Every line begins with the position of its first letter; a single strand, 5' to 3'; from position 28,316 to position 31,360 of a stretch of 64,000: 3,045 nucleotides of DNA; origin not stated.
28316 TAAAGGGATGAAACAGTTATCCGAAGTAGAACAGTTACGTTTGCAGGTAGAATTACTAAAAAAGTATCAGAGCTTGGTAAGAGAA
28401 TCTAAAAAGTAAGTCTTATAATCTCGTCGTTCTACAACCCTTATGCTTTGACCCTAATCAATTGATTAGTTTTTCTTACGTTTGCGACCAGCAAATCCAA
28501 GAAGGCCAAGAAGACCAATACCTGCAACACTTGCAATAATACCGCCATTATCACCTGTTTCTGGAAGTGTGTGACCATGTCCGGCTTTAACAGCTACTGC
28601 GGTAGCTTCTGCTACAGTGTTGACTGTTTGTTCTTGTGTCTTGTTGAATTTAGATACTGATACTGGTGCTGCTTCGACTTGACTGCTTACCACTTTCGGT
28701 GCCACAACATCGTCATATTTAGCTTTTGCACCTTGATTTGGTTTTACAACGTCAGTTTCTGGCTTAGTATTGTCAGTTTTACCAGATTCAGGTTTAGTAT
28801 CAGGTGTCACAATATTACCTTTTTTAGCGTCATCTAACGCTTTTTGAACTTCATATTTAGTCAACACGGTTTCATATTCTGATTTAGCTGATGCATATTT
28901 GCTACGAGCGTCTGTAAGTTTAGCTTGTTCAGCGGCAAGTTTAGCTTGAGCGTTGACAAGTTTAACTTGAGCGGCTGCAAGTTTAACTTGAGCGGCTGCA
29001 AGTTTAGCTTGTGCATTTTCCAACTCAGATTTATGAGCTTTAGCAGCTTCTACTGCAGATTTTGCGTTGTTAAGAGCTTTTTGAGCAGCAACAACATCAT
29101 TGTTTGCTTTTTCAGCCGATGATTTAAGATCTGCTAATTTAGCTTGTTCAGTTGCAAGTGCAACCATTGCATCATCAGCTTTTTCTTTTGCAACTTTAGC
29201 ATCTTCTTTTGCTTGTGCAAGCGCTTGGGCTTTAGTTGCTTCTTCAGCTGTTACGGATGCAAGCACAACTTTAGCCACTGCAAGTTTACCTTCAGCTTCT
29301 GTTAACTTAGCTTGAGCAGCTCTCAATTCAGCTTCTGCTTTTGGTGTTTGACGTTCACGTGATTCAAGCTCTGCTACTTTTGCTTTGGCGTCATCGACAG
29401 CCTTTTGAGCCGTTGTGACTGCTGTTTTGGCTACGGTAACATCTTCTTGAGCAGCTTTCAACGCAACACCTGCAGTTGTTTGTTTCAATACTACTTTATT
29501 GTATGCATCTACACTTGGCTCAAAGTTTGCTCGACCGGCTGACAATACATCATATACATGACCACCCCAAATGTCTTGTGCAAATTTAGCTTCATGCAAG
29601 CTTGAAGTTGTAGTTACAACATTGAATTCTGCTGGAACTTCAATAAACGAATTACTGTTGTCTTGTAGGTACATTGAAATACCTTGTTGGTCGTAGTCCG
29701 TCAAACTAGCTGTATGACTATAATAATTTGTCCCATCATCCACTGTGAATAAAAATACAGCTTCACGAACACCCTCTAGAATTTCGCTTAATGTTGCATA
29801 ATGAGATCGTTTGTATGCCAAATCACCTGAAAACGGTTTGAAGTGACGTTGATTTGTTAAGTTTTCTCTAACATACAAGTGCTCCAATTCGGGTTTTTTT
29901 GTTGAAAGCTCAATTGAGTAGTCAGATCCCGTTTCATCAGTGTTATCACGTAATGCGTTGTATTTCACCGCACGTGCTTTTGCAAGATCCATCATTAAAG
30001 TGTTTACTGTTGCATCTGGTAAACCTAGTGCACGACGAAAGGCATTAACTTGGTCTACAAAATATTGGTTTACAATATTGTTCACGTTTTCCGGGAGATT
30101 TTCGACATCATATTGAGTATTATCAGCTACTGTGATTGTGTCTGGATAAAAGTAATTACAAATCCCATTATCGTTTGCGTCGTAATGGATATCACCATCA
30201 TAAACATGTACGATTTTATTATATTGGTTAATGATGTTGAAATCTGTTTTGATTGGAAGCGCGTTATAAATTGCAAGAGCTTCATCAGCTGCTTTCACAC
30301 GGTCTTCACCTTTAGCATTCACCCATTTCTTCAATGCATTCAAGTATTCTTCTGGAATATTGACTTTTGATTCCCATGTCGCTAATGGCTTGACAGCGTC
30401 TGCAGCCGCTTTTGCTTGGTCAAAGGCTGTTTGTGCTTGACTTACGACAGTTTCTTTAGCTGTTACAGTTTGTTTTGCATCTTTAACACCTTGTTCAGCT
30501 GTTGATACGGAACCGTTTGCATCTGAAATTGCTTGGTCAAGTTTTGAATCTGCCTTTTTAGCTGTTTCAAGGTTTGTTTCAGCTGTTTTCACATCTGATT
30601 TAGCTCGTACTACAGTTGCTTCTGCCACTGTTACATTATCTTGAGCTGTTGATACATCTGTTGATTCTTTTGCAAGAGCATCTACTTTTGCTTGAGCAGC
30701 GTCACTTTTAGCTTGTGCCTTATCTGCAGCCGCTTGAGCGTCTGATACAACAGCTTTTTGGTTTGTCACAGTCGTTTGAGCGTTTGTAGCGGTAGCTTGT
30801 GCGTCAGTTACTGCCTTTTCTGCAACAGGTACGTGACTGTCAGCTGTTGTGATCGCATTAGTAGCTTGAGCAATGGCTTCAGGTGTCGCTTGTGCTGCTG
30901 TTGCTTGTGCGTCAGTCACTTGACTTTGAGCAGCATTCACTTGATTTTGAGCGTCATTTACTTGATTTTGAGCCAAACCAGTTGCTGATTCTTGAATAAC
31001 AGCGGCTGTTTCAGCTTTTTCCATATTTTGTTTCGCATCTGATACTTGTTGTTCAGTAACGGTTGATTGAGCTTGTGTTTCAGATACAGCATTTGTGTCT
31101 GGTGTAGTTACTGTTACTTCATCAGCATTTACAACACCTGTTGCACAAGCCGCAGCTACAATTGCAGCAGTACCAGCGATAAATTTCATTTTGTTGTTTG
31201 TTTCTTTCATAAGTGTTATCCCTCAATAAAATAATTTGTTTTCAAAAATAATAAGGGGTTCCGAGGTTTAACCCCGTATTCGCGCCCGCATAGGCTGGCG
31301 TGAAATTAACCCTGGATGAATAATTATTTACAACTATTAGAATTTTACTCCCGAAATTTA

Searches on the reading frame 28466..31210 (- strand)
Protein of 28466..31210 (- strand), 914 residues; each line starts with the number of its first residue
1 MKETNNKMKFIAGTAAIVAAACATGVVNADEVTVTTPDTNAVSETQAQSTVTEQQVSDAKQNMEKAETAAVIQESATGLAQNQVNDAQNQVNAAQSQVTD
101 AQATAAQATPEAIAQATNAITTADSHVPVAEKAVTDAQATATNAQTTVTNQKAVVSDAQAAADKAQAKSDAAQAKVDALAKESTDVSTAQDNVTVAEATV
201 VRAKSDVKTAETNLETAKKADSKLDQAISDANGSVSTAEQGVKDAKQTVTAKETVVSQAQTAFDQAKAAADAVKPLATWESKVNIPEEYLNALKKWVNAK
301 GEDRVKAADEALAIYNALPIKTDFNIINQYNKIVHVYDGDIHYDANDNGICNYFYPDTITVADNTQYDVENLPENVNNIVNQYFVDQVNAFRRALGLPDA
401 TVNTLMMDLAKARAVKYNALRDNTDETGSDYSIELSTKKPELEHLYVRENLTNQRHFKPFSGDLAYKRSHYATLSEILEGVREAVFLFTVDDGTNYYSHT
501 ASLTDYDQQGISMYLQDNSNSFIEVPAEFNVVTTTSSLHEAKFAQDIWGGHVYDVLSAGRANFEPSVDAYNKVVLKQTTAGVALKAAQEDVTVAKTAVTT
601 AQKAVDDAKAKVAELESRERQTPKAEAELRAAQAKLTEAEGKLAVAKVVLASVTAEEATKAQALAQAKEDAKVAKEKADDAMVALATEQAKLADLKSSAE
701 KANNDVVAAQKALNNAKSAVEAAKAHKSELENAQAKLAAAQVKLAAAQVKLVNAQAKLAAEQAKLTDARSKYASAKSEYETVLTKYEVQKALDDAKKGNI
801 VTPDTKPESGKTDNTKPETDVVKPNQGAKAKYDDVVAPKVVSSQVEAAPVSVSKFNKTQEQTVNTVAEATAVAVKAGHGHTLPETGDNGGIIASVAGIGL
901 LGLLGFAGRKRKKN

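Call 10: search_protein_families(library=pfam, proteins=[window:28466-31210:-], max_evalue=0.01)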
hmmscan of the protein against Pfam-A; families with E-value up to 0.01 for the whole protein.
window:28466-31210:- (914 aa): 1 family
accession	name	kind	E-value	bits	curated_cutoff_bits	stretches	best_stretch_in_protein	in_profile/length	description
PF00746.26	Gram_pos_anchor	-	9.5e-06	25.9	20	1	879-914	6-42/43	LPXTG cell wall anchor motif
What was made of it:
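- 28466..31210 (-): Gene for a 914-aa SEC10/PrgA surface-exclusion-domain protein with a signal peptide and an LPXTG anchor. Call 10 (Gram_pos_anchor).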

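Call 12: search_protein_families(library=ncbifam, proteins=[window:28466-31210:-], max_evalue=0.01)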
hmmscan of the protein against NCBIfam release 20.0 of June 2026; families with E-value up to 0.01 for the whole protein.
window:28466-31210:- (914 aa): 8 families
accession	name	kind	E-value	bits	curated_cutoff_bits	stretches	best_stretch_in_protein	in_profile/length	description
TIGR04320.1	Surf_Exclu_PgrA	domain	5.1e-41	141.2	70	2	256-665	2-360/360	SEC10/PgrA surface exclusion domain-containing protein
TIGR02168.1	SMC_prok_B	equivalog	1.9e-11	42.5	567.35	2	583-785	275-485/1181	chromosome segregation protein SMC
TIGR01167.1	LPXTG_anchor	domain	4.4e-08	33.4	15.9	1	881-914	1-34/34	LPXTG cell wall anchor domain-containing protein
TIGR02169.1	SMC_prok_A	equivalog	2.2e-06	25.7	729.4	2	586-796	286-497/1165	chromosome segregation protein SMC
NF045487.1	ASRP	equivalog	1.6e-05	23.7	300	2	595-737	124-268/593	archaea-specific SMC-related protein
NF045780.1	TrlF_fam_ATP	equivalog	0.00049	18.9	350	0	598-782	465-702/944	TrlF family AAA-like ATPase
NF038350.1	taxis_HmpF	equivalog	0.0033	15.8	200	0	600-775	138-314/553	pilus motility taxis protein HmpF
NF041035.1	Rad50_Halo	equivalog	0.0063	14.9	1000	0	577-797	246-453/883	DNA double-strand break repair ATPase Rad50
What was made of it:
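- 28466..31210 (-): Call 12 (TIGR04320, 5e-41, 141 bits against a cutoff of 70; TIGR01167).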

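Call 13: find_homologous_proteins(query=window:28466-31210:-, max_evalue=1e-10)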
Query window:28466-31210:- (914 aa): 76 proteins with E <= 1e-10 among 8000 candidates.
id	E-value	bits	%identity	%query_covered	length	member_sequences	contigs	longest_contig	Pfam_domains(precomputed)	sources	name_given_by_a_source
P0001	0.0e+0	1815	97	100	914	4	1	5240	-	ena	-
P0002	0.0e+0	1803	96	100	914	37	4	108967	-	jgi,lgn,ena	jgi:SEC10/PgrA surface exclusion-like protein/LPXTG-motif cell wall-anchored protein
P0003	0.0e+0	1796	97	100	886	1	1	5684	-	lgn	-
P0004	0.0e+0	1771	94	100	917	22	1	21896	-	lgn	-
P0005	0.0e+0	1724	93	100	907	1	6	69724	PF00746.27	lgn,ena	-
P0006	0.0e+0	1720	93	100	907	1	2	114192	PF00746.27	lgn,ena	-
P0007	0.0e+0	1702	92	100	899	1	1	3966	-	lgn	-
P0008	0.0e+0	1670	91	100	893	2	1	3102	-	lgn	-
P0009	0.0e+0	1165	70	97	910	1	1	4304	PF04650.23,PF00746.27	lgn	-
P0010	2.3e-23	101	28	98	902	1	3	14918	PF00746.27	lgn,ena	-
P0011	1.0e-22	99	30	84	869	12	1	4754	PF00746.27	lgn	-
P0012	7.8e-20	89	27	98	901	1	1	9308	-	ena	-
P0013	1.4e-19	89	27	96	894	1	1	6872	-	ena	-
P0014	1.5e-19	88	27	99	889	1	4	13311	PF00746.27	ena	-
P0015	3.0e-19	87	26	85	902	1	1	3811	PF00746.27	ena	-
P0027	6.5e-17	80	27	88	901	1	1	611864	PF00746.27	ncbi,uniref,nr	ncbi:hypothetical protein CYK16_01775 [Streptococcus oralis subsp. dentisani]|uniref:Gram-positive c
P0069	2.5e-11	61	27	90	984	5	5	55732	PF00746.27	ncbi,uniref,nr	ncbi:SEC10/PgrA surface exclusion domain-containing protein [Streptococcus suis]|uniref:SEC10/PgrA s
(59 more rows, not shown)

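Call 14: find_encoding_contigs(protein=P0009, flank=3000, max_places=3)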
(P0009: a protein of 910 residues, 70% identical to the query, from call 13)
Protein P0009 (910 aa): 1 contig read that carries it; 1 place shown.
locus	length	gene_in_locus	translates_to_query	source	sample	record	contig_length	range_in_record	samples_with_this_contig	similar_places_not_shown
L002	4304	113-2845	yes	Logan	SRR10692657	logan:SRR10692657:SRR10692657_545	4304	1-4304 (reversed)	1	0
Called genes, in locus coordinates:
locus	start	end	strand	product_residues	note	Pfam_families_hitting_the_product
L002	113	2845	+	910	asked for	PF04650:YSIRK_signal (weak), PF00746:Gram_pos_anchor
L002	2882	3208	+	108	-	-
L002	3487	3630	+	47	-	-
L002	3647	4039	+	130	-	PF20274:cREC_REC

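Call 15: find_encoding_contigs(protein=P0005, flank=3000, max_places=4)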
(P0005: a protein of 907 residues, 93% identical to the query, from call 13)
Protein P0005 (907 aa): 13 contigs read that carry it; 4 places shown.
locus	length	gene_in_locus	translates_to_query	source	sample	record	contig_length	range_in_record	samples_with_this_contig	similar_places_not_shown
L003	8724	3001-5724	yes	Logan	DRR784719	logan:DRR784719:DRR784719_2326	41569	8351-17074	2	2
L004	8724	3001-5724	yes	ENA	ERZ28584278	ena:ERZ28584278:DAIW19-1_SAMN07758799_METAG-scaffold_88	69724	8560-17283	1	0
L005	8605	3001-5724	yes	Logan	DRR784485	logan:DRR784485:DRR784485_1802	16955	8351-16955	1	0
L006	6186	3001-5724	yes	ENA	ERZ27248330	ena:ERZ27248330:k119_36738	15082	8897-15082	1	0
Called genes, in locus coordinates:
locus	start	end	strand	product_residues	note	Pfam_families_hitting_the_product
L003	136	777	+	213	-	PF03070:TENA_THI-4 (faint), PF07768:PVL_ORF50 (faint)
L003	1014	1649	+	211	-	-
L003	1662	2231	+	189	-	-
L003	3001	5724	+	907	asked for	PF00746:Gram_pos_anchor (weak)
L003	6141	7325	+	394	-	-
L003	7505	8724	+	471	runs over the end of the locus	PF00817:IMS, PF11798:IMS_HHH (faint), PF21999:IMS_HHH_1 (weak), PF11799:IMS_C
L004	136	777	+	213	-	PF03070:TENA_THI-4 (faint), PF07768:PVL_ORF50 (faint)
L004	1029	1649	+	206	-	-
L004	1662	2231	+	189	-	-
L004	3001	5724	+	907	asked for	PF00746:Gram_pos_anchor (weak)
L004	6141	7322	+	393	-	-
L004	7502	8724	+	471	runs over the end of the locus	PF00817:IMS, PF11798:IMS_HHH (faint), PF21999:IMS_HHH_1 (weak), PF11799:IMS_C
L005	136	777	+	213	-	PF03070:TENA_THI-4 (faint), PF07768:PVL_ORF50 (faint)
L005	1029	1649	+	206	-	-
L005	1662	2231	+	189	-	-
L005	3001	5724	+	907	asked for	PF00746:Gram_pos_anchor (weak)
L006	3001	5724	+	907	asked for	PF00746:Gram_pos_anchor (weak)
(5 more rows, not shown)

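Call 16: find_encoding_contigs(protein=P0004, flank=3000, max_places=3)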
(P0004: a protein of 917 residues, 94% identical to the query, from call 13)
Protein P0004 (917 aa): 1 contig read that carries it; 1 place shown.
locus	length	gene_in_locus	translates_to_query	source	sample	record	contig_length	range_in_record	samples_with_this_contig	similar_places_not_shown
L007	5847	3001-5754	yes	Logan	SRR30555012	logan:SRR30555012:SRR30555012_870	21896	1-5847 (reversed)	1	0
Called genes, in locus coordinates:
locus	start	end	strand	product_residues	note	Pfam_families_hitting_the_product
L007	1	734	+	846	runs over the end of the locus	PF18652:Adhesin_P1_N, PF18220:BspA_v, PF17998:AgI_II_C2, PF00746:Gram_pos_anchor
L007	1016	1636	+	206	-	-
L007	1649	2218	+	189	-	-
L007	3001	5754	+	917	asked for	-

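Call 29: find_encoding_contigs(protein=P0027, flank=4000, max_places=1)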
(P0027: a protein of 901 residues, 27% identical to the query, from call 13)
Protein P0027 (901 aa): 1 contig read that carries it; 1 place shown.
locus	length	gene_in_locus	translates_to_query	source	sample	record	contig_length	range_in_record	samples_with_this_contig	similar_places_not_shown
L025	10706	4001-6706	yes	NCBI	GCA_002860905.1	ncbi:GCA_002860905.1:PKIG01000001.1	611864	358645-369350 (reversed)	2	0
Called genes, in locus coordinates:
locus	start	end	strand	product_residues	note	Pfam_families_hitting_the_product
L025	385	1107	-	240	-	-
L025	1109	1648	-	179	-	-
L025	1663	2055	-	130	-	-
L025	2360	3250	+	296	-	-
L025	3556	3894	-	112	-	PF12844:HTH_19, PF13560:HTH_31 (weak), PF01381:HTH_3, PF13443:HTH_26 (weak)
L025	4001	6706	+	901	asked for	PF00746:Gram_pos_anchor (weak)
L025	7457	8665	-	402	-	PF13173:AAA_14, PF13635:DUF4143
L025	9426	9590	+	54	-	PF13560:HTH_31, PF12844:HTH_19, PF13443:HTH_26 (weak), PF01381:HTH_3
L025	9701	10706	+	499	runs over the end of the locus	PF08867:FRG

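Call 30: find_encoding_contigs(protein=P0069, flank=4000, max_places=1)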
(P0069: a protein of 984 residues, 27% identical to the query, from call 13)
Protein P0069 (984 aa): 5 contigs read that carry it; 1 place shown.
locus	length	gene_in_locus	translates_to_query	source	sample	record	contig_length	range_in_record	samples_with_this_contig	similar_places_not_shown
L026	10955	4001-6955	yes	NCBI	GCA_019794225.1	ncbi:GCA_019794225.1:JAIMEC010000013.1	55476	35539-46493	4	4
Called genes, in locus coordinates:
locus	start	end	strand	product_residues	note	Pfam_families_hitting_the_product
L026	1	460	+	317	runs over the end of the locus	PF02384:N6_Mtase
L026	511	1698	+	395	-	PF00871:Acetate_kinase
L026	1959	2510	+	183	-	PF07155:ECF-ribofla_trS, PF12822:ECF_trnsprt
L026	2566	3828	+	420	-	PF27239:FOL3_C (weak)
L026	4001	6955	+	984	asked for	PF00746:Gram_pos_anchor (weak)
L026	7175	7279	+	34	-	PF16935:Hol_Tox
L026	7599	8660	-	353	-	PF05343:Peptidase_M42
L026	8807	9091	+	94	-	PF15513:DUF4651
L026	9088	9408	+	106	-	PF00085:Thioredoxin, PF14595:Thioredoxin_9 (weak), PF13098:Thioredoxin_2 (faint)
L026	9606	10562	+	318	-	PF06207:DUF1002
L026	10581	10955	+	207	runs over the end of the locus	PF14794:DUF4479, PF01588:tRNA_bind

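Call 31: find_encoding_contigs(protein=P0010, flank=4000, max_places=1)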
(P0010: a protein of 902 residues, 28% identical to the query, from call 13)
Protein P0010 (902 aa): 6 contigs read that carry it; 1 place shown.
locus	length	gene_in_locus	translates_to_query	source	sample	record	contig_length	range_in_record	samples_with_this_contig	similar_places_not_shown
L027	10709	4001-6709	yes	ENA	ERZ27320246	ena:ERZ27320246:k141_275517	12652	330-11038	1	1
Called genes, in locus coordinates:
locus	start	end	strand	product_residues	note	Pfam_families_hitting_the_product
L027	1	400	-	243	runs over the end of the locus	?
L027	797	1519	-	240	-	-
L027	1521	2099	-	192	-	-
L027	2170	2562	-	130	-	-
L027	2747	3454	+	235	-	-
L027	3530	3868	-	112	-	PF01381:HTH_3, PF12844:HTH_19, PF13443:HTH_26 (weak)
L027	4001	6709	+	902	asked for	PF00746:Gram_pos_anchor (weak)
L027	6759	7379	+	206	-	-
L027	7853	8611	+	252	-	PF19952:DUF6414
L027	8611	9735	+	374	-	PF06309:Torsin (weak), PF00004:AAA (faint), PF07724:AAA_2, PF07728:AAA_5 (weak)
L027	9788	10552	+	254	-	-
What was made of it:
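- Distant relatives have divergent HTH_3 regulator genes 106-132 nt upstream (calls 29, 31).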

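Call 43: find_related_loci(query=window:28466-31210:-, collection=genome_contigs, flank=1500)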
Query window:28466-31210:- (914 aa) in genome_contigs; peptide patterns used: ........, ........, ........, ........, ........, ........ (x = any residue, [..] = any of these).
38 stretches matched a pattern, but none encodes a relative of the query by tblastn (E <= 1e-3).
